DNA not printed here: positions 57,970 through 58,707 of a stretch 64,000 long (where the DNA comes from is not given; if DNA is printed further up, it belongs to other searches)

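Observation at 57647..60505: Tandem array of six divergent ~145-aa paralogous lipoproteins with no family I can name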

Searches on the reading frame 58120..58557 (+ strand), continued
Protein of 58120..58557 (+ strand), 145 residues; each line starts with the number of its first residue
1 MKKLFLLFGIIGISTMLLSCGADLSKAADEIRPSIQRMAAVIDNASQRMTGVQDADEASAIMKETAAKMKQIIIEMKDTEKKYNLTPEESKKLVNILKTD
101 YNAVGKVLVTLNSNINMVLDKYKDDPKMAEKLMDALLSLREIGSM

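Call 31: find_encoding_contigs(protein=P0021, flank=8000, max_places=2)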
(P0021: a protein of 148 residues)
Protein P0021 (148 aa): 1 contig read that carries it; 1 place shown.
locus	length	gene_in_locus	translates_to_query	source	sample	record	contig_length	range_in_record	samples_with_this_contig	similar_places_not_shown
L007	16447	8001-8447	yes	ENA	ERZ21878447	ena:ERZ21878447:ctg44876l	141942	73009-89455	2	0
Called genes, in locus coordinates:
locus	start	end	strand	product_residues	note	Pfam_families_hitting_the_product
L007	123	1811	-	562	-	PF02203:TarH, PF12729:4HB_MCP_1, PF00015:MCPsignal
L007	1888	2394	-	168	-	PF01584:CheW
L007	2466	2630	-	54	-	-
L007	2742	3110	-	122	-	PF00072:Response_reg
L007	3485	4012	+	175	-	PF00072:Response_reg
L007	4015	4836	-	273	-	PF24764:rva_4 (faint), PF13276:HTH_21 (weak), PF00665:rve, PF13683:rve_3, PF13333:rve_2 (weak)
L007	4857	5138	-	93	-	PF01527:HTH_Tnp_1 (weak)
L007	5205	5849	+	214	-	PF07730:HisKA_3, PF02518:HATPase_c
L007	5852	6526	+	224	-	PF00072:Response_reg, PF00196:GerE, PF08281:Sigma70_r4_2 (weak)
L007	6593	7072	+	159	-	-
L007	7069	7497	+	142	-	-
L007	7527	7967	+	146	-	-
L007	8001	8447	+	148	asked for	-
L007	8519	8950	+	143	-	-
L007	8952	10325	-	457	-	PF00749:tRNA-synt_1c, PF19269:Anticodon_2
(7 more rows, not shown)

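Call 32: find_encoding_contigs(protein=P0029, flank=8000, max_places=2)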
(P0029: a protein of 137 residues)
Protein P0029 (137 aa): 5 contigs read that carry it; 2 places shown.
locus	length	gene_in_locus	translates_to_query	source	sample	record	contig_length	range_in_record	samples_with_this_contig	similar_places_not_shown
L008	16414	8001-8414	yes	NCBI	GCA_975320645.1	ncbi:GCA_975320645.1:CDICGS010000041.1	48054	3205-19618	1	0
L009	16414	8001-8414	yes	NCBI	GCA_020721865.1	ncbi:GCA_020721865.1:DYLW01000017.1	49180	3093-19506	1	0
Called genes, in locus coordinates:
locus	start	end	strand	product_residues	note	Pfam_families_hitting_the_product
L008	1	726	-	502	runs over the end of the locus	PF20578:aBig_2, PF14312:FG-GAP_2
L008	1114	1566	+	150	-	-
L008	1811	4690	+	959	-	PF00005:ABC_tran (faint), PF02463:SMC_N (faint), PF03193:RsgA_GTPase (faint), PF13191:AAA_16 (faint), PF13304:AAA_21 (faint), PF13401:AAA_22 (faint), PF17760:UvrA_inter, PF17755:UvrA_DNA-bind, +3 more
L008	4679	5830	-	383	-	-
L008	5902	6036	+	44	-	-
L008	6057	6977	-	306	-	PF00072:Response_reg, PF00990:GGDEF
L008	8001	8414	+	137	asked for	-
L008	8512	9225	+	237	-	PF13646:HEAT_2 (faint)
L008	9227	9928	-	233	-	PF13709:DUF4159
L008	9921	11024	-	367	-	PF01656:CbiA (weak), PF02374:ArsA_ATPase, PF10609:ParA (faint), PF13614:AAA_31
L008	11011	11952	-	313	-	PF02374:ArsA_ATPase, PF10609:ParA (weak), PF13614:AAA_31, PF01656:CbiA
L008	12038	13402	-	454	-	-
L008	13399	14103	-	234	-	PF02463:SMC_N (faint), PF00005:ABC_tran, PF13304:AAA_21 (weak)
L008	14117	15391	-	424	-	PF02687:FtsX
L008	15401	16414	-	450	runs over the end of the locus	PF12704:MacB_PCD, PF02687:FtsX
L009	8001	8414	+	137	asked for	-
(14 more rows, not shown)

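Call 33: find_encoding_contigs(protein=P0004, flank=6000, max_places=3)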
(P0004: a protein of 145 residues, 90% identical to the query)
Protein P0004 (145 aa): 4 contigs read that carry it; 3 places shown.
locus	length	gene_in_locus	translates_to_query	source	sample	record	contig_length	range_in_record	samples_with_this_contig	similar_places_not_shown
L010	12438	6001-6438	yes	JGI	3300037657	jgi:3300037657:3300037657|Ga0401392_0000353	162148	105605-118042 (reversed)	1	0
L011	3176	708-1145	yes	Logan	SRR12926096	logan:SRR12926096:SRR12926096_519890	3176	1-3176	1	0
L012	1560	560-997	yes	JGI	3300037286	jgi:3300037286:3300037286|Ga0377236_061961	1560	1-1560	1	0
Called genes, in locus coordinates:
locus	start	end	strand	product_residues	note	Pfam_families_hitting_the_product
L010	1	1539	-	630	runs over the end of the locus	PF00324:AA_permease, PF13520:AA_permease_2, PF00359:PTS_EIIA_2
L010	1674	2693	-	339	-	PF00356:LacI, PF00532:Peripla_BP_1, PF13377:Peripla_BP_3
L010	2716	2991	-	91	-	PF00708:Acylphosphatase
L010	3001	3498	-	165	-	-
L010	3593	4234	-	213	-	-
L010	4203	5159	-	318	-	PF00005:ABC_tran, PF08352:oligo_HPY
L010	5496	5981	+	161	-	PF01467:CTP_transf_like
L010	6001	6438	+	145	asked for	-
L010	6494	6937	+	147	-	-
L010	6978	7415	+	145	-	-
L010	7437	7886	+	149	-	-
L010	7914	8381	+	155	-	-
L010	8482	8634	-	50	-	-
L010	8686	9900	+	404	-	PF00696:AA_kinase, PF01842:ACT, PF22468:ACT_9, PF13840:ACT_7, PF22468:ACT_9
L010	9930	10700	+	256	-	PF22945:LEM-3_GIY-YIG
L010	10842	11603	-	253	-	PF00106:adh_short, PF08659:KR (weak), PF13561:adh_short_C2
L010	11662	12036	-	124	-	PF01740:STAS, PF13466:STAS_2 (weak)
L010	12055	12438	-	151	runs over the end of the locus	PF13581:HATPase_c_2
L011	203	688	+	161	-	PF01467:CTP_transf_like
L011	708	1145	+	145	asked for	-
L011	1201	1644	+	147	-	-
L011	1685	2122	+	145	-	-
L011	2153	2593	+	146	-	-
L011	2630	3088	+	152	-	-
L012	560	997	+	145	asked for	-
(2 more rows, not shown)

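Call 34: find_encoding_contigs(protein=P0019, flank=8000, max_places=2)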
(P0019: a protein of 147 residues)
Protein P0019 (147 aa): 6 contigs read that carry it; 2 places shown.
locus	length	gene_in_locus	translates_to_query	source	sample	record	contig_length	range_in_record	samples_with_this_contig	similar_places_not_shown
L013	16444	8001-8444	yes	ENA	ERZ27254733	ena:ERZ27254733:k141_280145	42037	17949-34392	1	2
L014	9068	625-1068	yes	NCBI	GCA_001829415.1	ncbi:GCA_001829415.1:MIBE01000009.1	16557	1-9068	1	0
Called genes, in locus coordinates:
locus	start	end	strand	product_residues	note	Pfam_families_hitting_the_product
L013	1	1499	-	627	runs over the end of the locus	PF00324:AA_permease, PF03222:Trp_Tyr_perm (weak), PF13520:AA_permease_2, PF00359:PTS_EIIA_2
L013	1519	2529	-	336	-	PF00356:LacI, PF00532:Peripla_BP_1, PF13377:Peripla_BP_3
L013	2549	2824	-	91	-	PF00708:Acylphosphatase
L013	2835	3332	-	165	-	-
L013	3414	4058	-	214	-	-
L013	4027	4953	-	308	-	PF00005:ABC_tran, PF13304:AAA_21 (faint), PF08352:oligo_HPY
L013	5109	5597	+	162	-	PF01467:CTP_transf_like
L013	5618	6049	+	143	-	-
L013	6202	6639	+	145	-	-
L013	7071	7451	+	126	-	-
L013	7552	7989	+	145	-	-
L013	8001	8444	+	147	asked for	-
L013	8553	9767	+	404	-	PF00696:AA_kinase, PF01842:ACT, PF22468:ACT_9, PF13840:ACT_7, PF22468:ACT_9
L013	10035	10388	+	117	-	-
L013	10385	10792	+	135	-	-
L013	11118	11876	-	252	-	PF00106:adh_short, PF13561:adh_short_C2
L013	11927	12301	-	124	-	PF01740:STAS, PF13466:STAS_2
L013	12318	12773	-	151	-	PF13581:HATPase_c_2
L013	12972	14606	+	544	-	PF06418:CTP_synth_N, PF00117:GATase, PF07722:Peptidase_C26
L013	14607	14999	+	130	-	PF02537:CRCB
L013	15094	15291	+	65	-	-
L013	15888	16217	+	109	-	PF02641:DUF190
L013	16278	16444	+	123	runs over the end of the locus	PF20460:DUF6713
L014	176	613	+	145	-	-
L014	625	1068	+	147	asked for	-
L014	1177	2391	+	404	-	PF00696:AA_kinase, PF01842:ACT, PF22468:ACT_9, PF13840:ACT_7, PF22468:ACT_9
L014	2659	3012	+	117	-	-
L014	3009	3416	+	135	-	-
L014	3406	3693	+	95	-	-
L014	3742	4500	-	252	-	PF00106:adh_short, PF13561:adh_short_C2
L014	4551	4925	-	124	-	PF01740:STAS, PF13466:STAS_2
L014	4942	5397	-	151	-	PF13581:HATPase_c_2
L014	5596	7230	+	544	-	PF06418:CTP_synth_N, PF00117:GATase, PF07722:Peptidase_C26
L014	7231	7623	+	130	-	PF02537:CRCB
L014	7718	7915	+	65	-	-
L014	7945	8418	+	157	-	-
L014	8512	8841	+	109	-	PF02641:DUF190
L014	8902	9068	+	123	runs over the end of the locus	PF20460:DUF6713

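Call 39: search_protein_families(library=pfam, proteins=[P0026, P0031, P0033, P0036, P0023, P0028, P0035, P0051], max_evalue=0.001)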
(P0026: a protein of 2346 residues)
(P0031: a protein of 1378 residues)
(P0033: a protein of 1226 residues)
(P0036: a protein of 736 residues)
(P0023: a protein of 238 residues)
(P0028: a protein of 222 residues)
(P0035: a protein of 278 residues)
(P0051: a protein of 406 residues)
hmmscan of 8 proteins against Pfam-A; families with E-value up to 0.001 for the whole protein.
P0026 (2346 aa): 6 families
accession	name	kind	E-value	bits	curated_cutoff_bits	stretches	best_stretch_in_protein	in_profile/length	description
PF23202.1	PAH_ZNF598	-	9.1e-24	84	25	0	1569-1628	6-65/83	ZNF598 PAH domain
PF25252.1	DUF7854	-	1.1e-11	45.1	32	0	704-777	6-76/81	Family of unknown function (DUF7854)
PF17408.7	MCD_N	-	6.1e-10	39.5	22.4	0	591-660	4-71/85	Malonyl-CoA decarboxylase N-terminal domain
PF00611.28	FCH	-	1.2e-09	38.8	27.8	0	629-673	3-47/78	Fes/CIP4, and EFC/F-BAR homology domain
PF20738.2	Cin1_N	-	5e-05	23.8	27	0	1498-1527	23-52/57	Cellophane-induced 1 (cin1) repeat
PF22306.1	PAV1-137_bromodom-like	-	0.0001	22.7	27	0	1125-1196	13-83/115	PAV1-137, bromodomain-like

P0031 (1378 aa): 5 families
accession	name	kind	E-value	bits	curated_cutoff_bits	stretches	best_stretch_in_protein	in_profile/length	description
PF04205.19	FMN_bind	-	4.8e-39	133.3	22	1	99-173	1-77/77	FMN-binding domain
PF19818.4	DUF6301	-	1.5e-07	32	27.2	0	678-737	42-100/137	Family of unknown function (DUF6301)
PF14506.12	CppA_N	-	2.6e-05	24.7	25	0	646-670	79-103/124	CppA N-terminal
PF22096.1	TagH_C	-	0.00015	22.7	27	0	335-383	57-103/107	Teichoic acid transporter subunit TagH C-terminal domain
PF22027.1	NS3_helicase_C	-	0.00024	21.7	28.5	0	500-539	14-53/141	NS3 RNA helicase, C-terminal helical domain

P0033 (1226 aa): 10 families
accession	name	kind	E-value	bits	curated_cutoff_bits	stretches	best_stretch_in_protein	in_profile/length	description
PF00395.25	SLH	-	9.1e-41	138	20.8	3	1043-1083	3-44/44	S-layer homology domain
PF22775.2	GA_3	-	5.4e-15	56.2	27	0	723-811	8-94/100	GA-like domain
PF02668.22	TauD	-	8e-09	36.2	27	0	265-356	129-228/267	Taurine catabolism dioxygenase TauD, TfdA family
PF19789.6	DUF6273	-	1.6e-07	31.8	23.5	1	84-193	29-145/172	Domain of unknown function (DUF6273)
PF16147.10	DUF4855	-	8.3e-07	28.9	27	0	707-756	58-107/313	Domain of unknown function (DUF4855)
PF16566.10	CREPT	-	7.7e-06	26.5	29.3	0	276-377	30-125/147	Cell-cycle alteration and expression-elevated protein in tumour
PF24429.1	CSLinker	-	4.7e-05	23.3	27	0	583-591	3-11/38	CSLinker motif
PF10046.14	BLOC1_2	-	0.00037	21.2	33.4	0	326-368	42-84/96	Biogenesis of lysosome-related organelles complex-1 subunit 2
PF07813.17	LTXXQ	-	0.00054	21.1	24.3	0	629-658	70-99/100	LTXXQ motif family protein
PF20452.3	Calmod_bind_C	-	0.00059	20.4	24.2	0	270-288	32-50/62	Calmodulin binding protein C-terminal domain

P0036 (736 aa): 9 families
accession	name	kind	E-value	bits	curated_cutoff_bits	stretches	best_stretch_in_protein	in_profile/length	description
PF18346.7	SH3_15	-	2.1e-15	57.2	24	0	182-217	30-64/67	Mind bomb SH3 repeat domain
PF08695.16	Coa1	-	5.4e-11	42.7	22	0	97-121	59-83/117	Cytochrome oxidase complex assembly protein 1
PF19408.5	PKD_6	-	3.7e-10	40.5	25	0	212-249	41-78/82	PKD-like domain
PF00801.26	PKD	-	5.8e-09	36.3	23.5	0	593-615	55-77/80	PKD domain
PF20622.4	Big_15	-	2.3e-08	34.2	27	0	186-245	14-71/82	Bacterial Ig domain (Big_16)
PF12733.13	Cadherin-like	-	3.2e-07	31.1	24.2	0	556-617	31-87/89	Cadherin-like beta sandwich domain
PF18911.6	PKD_4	-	7.5e-05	23.2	27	0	593-617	58-82/85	PKD domain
PF12465.13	Pr_beta_C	-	0.0002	21.1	25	0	43-54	10-21/36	Proteasome beta subunits C terminal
PF10448.14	POC3_POC4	-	0.00062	20.2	22.1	0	182-228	19-65/142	20S proteasome chaperone assembly proteins 3 and 4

P0023 (238 aa): 1 family
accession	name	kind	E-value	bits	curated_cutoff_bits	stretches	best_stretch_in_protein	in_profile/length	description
PF14479.11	HeLo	-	0.00019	21.7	23.2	0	52-110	69-109/205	Prion-inhibition and propagation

P0028 (222 aa): 0 families

P0035 (278 aa): 0 families

P0051 (406 aa): 1 family
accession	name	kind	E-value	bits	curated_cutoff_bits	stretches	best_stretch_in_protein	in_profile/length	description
PF22913.1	NBAS_11th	-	6.6e-05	23.3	27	0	277-346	46-115/125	NBAS subunit of NRZ tethering complex, C-terminal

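Call 46: search_protein_families(library=pfam, alignment_id=A6, max_evalue=0.1)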
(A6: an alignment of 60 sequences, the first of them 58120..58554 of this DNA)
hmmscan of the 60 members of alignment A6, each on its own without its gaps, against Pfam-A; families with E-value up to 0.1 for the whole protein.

A. member 1, window:58120-58554:+ (145 aa): 3 families
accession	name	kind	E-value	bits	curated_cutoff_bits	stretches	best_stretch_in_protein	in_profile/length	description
PF17511.7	Mobilization_B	-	0.00015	22.6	27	1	25-65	14-54/136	Mobilization protein B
PF20369.3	DUF6664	-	0.015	16.4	27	0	73-99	49-75/105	Family of unknown function (DUF6664)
PF21896.2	Talin_IBS2B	-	0.084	13.2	27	0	24-110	30-114/118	Talin IBS2B domain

B. families by the number of members that match (of 60 scanned): 278 families (the first 25 are shown)
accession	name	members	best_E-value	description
PF04011.17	LemA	7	0.00058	LemA family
PF10046.14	BLOC1_2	6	0.00096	Biogenesis of lysosome-related organelles complex-1 subunit 2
PF06103.16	DUF948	5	0.0021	Bacterial protein of unknown function (DUF948)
PF02646.22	RmuC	5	0.0045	RmuC family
PF06160.17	EzrA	4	0.00039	Septation ring formation regulator, EzrA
PF14712.11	Snapin_Pallidin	4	0.001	Snapin/Pallidin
PF03961.19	FapA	4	0.013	Flagellar Assembly Protein A beta solenoid domain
PF13675.11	PilJ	4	0.017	Type IV pili methyl-accepting chemotaxis transducer N-term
PF00435.27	Spectrin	3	3.1e-05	Spectrin repeat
PF25034.1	Spectrin_SYNE1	3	0.00046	Nesprin-1, spectrin repeats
PF07361.16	Cytochrom_B562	3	0.00085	Cytochrome b562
PF00261.25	Tropomyosin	3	0.0013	Tropomyosin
PF01255.24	Prenyltransf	3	0.0021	Putative undecaprenyl diphosphate synthase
PF12795.12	MscS_porin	3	0.0056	Mechanosensitive ion channel porin domain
PF04108.17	ATG17_like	3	0.0091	Autophagy protein ATG17-like domain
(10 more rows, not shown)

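Call 49: find_homologous_proteins(query=A7, max_evalue=0.00001)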
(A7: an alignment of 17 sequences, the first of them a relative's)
Query A7 (17 sequences) (137 aa, profile of the alignment): 55 proteins with E <= 0.00001 among 8000 candidates.
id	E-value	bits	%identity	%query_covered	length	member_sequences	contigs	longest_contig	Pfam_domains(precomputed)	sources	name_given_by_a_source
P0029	3.8e-43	165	100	100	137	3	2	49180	-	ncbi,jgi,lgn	-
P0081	4.7e-41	158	53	100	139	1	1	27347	-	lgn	-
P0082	1.7e-38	150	40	97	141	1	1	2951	-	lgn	-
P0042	3.5e-38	148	27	98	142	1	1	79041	-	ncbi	-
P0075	2.3e-37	146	26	96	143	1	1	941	-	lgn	-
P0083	3.0e-37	145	38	93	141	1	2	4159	-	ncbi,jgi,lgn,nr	ncbi:MAG: hypothetical protein FJY83_07435 [Candidatus Aminicenantes bacterium]|nr:hypothetical prot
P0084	8.5e-37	144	40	96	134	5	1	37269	-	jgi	jgi:hypothetical protein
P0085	1.6e-36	143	40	77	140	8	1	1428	-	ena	-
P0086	2.2e-36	143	40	100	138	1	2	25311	-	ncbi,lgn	-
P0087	2.6e-36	142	36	97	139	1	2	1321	-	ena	-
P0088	2.8e-36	142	37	85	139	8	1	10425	-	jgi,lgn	jgi:phage shock protein A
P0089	3.0e-36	142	39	98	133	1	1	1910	-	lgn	-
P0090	3.1e-36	142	40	74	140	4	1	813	-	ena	-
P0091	4.3e-36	142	46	97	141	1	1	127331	-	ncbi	-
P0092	4.6e-36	142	37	74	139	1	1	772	-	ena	-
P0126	2.1e-26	110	34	80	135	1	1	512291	-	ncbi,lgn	-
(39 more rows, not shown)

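Call 51: find_encoding_contigs(protein=P0091, flank=5000, max_places=1)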
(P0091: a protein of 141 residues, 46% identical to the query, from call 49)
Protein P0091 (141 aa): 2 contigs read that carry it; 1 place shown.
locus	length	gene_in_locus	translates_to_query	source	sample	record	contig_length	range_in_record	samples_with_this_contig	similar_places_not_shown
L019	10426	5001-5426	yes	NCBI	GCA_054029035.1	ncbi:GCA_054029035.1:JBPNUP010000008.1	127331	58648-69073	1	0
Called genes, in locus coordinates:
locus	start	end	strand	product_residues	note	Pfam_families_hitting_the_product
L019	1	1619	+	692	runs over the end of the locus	PF01138:RNase_PH, PF03725:RNase_PH_C, PF03726:PNPase, PF01138:RNase_PH, PF00013:KH_1, PF00575:S1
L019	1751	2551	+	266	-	PF00753:Lactamase_B, PF23023:Anti-Pycsar_Apyc1 (weak), PF12706:Lactamase_B_2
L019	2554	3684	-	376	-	PF04015:DUF362, PF14697:Fer4_21 (faint), PF12837:Fer4_6 (faint), PF13237:Fer4_10, PF25160:LdpA_Fe-S-bd (faint), PF00037:Fer4 (faint), PF12838:Fer4_7 (weak), PF13187:Fer4_9 (weak)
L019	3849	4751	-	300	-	PF00892:EamA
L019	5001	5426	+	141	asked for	-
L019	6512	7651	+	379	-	PF01658:Inos-1-P_synth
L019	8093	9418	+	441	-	PF00483:NTP_transferase, PF12804:NTP_transf_3, PF01066:CDP-OH_P_transf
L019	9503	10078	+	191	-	PF13875:DUF4202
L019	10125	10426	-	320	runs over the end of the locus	PF02423:OCD_Mu_crystall, PF01488:Shikimate_DH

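Call 52: find_encoding_contigs(protein=P0126, flank=5000, max_places=1)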
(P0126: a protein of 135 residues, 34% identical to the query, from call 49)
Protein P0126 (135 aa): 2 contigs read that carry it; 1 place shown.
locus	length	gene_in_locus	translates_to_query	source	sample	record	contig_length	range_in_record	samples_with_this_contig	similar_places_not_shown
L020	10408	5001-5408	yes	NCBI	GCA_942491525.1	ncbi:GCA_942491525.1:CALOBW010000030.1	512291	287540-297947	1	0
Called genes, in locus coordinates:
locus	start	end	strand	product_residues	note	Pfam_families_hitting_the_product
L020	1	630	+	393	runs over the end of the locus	PF13428:TPR_14 (faint), PF21033:RMD1-3 (faint), PF14559:TPR_19 (faint), PF13181:TPR_8 (faint)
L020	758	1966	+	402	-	PF21033:RMD1-3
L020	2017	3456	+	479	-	PF04389:Peptidase_M28, PF01546:Peptidase_M20, PF07687:M20_dimer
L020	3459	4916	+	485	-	PF03606:DcuC, PF03553:Na_H_antiporter (weak)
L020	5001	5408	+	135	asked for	-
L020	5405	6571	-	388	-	PF03315:SDH_beta, PF03313:SDH_alpha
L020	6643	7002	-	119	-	PF02579:Nitro_FeMo-Co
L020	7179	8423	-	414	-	-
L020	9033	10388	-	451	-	-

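Call 53: find_encoding_contigs(protein=P0042, flank=5000, max_places=1)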
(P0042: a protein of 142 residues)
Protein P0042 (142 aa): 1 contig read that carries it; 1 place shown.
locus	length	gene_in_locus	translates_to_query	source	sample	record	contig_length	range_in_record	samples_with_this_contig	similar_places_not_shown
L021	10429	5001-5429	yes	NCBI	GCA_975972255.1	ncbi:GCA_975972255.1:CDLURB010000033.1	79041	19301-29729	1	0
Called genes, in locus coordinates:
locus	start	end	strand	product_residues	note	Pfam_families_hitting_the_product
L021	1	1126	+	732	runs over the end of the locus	PF00580:UvrD-helicase, PF13245:AAA_19, PF13604:AAA_30 (faint), PF01443:Viral_helicase1 (faint), PF13361:UvrD_C, PF13538:UvrD_C_2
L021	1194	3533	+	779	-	PF13646:HEAT_2 (faint)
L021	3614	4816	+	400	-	PF01966:HD, PF13487:HD_5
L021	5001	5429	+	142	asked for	-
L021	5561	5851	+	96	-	PF21476:PF0610-like_N, PF23470:Zn_ribbon_PF0610 (weak)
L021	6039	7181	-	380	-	PF00817:IMS, PF11798:IMS_HHH, PF21999:IMS_HHH_1, PF11799:IMS_C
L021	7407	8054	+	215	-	PF07022:Phage_CI_repr (weak), PF00717:Peptidase_S24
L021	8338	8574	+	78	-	-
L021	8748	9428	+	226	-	PF04893:Yip1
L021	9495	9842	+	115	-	PF01050:MannoseP_isomer, PF07883:Cupin_2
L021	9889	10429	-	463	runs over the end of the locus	PF01336:tRNA_anti-codon, PF00152:tRNA-synt_2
